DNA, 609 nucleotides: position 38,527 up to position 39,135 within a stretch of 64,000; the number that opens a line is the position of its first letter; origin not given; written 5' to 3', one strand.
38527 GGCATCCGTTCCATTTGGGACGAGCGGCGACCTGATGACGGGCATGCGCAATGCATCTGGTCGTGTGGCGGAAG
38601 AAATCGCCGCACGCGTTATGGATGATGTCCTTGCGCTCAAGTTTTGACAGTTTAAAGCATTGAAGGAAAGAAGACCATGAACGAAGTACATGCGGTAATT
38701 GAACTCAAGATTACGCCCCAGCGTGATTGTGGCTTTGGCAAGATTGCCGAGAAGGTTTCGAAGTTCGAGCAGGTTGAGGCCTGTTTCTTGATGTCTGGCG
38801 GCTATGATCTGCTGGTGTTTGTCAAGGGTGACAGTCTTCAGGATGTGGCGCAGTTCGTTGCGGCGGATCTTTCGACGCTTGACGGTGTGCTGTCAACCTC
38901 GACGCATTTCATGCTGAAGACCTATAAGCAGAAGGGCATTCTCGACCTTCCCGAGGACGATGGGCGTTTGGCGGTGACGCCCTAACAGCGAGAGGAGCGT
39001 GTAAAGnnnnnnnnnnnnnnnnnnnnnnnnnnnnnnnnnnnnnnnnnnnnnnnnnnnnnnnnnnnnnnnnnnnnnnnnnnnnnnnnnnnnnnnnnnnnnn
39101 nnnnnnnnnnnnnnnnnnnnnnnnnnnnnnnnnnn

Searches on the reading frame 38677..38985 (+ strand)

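Call 48: search_protein_families(library=pfam, proteins=[window:38677-38985:+], max_evalue=0.001)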
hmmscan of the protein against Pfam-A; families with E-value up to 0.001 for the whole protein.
window:38677-38985:+ (102 aa): 1 family
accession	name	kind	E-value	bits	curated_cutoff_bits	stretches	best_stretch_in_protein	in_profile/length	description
PF01037.27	AsnC_trans_reg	-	4.3e-15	55.8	25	1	9-82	2-73/73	Lrp/AsnC ligand binding domain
